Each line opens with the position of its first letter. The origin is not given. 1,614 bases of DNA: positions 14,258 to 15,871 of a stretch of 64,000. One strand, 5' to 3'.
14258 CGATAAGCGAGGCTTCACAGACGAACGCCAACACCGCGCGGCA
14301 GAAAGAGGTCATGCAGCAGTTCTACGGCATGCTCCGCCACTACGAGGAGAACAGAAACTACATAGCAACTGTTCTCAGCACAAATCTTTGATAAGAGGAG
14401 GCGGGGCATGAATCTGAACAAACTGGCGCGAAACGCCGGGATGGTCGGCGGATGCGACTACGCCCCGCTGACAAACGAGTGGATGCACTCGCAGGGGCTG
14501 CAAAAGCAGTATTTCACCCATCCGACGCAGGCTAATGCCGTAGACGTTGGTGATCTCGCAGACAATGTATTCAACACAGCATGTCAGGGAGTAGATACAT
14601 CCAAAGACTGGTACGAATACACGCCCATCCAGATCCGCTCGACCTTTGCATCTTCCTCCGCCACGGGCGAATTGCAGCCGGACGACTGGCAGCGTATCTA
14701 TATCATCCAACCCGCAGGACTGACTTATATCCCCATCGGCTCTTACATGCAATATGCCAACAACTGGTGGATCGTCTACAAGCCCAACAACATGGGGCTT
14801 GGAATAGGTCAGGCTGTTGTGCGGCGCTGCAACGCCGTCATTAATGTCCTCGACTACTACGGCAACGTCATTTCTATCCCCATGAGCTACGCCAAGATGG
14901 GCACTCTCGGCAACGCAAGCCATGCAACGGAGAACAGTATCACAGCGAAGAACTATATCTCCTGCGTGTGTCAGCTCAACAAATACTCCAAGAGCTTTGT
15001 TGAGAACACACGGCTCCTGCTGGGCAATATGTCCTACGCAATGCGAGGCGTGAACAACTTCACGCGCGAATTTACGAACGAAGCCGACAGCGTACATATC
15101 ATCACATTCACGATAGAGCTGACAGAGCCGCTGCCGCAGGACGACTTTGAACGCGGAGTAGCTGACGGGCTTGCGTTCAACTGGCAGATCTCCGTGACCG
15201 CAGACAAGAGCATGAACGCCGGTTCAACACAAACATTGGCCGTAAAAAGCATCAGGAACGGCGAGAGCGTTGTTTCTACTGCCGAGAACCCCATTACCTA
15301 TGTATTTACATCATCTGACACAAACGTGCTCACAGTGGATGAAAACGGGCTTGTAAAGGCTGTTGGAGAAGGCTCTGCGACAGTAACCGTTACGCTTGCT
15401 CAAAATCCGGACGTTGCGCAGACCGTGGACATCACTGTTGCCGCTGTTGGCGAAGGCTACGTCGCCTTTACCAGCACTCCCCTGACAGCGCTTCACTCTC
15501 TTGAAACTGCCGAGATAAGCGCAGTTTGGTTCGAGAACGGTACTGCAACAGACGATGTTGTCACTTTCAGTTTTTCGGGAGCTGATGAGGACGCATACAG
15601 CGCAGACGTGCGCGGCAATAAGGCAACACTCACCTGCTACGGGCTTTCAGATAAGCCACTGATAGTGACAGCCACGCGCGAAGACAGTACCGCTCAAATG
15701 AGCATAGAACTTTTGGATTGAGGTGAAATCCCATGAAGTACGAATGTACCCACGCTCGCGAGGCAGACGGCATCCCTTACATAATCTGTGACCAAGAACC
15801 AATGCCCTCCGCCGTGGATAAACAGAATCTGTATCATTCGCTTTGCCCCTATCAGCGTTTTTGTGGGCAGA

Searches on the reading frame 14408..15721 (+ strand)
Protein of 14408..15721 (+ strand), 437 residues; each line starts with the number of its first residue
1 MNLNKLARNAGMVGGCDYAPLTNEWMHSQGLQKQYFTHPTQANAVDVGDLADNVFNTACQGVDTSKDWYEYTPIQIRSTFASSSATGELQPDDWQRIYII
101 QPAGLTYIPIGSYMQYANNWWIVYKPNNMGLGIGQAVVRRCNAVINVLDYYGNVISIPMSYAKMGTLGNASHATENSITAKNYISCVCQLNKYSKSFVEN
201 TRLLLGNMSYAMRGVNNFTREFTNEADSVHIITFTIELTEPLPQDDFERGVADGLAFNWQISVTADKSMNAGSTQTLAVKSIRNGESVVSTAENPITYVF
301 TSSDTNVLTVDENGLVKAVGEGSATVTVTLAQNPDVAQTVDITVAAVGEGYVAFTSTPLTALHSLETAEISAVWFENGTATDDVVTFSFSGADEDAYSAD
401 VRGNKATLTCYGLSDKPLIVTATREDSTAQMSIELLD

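Call 28: search_protein_families(library=phrogs, proteins=[window:14408-15721:+], max_evalue=0.001)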
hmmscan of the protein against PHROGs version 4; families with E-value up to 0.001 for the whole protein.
window:14408-15721:+ (437 aa): 6 families
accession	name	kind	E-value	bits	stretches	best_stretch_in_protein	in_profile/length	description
phrog_16444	-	unknown function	3e-15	56.6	1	106-390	67-340/397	-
phrog_215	-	head and packaging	1.8e-09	38.2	1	297-388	256-349/491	structural protein with Ig domain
phrog_5251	-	unknown function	8.9e-07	29.6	1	74-253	43-227/244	-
phrog_10059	-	unknown function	1.2e-05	25.2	1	291-345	210-262/345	-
phrog_35892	-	unknown function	8.6e-05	21.3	1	286-345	750-809/1181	-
phrog_290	-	tail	0.00093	19.6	1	268-345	336-410/411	minor tail protein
